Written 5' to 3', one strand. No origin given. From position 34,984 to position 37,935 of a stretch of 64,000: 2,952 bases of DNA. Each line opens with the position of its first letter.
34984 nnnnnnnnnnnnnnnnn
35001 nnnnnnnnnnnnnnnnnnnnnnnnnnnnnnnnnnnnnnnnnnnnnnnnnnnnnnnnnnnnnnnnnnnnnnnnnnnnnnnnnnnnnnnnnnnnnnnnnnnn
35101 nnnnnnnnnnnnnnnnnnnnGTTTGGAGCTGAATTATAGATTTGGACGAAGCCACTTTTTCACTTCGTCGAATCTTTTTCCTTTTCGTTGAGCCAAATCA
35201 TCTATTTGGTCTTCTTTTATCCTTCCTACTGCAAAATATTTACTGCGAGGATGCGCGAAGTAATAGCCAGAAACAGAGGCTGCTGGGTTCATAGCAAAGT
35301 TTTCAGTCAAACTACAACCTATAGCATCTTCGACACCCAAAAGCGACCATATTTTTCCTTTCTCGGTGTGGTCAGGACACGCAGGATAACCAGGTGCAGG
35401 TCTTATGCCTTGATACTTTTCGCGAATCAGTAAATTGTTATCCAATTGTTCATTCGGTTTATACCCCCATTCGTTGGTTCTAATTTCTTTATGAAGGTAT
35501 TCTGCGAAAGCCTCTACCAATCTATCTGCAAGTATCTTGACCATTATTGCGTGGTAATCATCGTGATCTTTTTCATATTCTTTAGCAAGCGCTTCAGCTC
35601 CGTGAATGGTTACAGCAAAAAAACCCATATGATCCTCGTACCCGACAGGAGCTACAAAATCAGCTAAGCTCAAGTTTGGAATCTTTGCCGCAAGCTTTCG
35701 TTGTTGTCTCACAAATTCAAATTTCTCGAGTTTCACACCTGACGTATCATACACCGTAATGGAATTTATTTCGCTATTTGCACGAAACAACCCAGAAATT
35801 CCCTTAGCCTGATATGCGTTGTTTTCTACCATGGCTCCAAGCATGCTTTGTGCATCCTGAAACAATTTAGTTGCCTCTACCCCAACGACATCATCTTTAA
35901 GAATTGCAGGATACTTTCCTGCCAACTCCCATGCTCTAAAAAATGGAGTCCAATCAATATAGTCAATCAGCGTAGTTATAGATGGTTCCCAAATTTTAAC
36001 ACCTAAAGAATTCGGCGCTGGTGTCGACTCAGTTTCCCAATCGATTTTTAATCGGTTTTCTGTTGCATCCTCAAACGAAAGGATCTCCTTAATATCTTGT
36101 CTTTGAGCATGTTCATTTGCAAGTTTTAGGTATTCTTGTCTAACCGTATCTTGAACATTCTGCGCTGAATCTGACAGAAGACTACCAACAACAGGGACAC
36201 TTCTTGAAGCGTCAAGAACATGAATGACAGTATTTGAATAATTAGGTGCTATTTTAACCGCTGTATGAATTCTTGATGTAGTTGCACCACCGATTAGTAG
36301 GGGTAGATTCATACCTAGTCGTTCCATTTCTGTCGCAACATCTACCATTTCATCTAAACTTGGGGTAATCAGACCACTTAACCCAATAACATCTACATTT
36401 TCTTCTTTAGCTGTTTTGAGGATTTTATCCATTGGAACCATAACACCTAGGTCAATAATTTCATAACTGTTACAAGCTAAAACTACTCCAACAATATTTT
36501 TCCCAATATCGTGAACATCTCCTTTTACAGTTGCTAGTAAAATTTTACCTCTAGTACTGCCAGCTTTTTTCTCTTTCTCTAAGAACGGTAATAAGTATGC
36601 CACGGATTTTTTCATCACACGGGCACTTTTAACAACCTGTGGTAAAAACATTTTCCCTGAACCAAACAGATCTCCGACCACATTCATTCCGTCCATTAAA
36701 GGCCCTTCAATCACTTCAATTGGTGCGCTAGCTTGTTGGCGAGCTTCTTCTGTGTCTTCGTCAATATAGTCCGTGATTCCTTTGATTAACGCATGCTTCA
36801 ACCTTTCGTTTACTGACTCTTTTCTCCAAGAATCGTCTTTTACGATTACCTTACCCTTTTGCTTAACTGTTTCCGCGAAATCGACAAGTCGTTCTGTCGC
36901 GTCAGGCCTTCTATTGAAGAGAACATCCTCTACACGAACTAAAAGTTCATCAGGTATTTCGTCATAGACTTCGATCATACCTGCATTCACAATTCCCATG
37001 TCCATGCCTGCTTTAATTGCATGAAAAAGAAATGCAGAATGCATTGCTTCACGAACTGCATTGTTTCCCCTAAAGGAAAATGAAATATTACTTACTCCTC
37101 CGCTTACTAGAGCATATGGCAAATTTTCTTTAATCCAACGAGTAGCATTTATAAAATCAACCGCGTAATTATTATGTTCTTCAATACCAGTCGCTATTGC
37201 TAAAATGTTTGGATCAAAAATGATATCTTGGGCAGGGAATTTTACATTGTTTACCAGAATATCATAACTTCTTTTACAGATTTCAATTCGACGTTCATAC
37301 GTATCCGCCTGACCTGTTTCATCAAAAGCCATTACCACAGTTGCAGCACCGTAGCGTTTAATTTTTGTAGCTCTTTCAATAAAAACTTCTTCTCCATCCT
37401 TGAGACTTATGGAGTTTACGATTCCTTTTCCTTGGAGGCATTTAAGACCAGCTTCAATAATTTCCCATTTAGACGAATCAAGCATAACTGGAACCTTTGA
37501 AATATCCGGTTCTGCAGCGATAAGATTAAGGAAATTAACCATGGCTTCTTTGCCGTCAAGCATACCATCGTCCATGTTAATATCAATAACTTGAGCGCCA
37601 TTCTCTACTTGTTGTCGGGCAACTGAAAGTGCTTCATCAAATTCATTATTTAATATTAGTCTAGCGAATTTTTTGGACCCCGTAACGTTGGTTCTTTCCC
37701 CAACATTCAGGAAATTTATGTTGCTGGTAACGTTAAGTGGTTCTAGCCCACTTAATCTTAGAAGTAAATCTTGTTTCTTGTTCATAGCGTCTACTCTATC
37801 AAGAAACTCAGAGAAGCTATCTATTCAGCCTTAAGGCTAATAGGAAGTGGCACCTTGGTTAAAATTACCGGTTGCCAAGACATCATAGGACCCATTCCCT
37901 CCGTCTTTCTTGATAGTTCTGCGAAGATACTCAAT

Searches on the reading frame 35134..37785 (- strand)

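Call 27: search_protein_families(library=pfam, proteins=[window:35134-37785:-], max_evalue=0.00001)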
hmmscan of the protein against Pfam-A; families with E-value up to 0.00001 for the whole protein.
window:35134-37785:- (883 aa): 4 families
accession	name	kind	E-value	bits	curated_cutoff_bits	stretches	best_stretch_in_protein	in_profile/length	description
PF02965.22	Met_synt_B12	-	4.4e-113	377.7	25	1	603-869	2-273/273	Vitamin B12 dependent methionine synthase, activation domain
PF00809.28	Pterin_bind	-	1.5e-61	208.5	25.5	1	29-267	1-244/244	Pterin binding enzyme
PF02607.22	B12-binding_2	-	1.9e-26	92.4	23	1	326-398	2-73/74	B12 binding domain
PF02310.24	B12-binding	-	2.6e-19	69.7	32.1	1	413-502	1-90/121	B12 binding domain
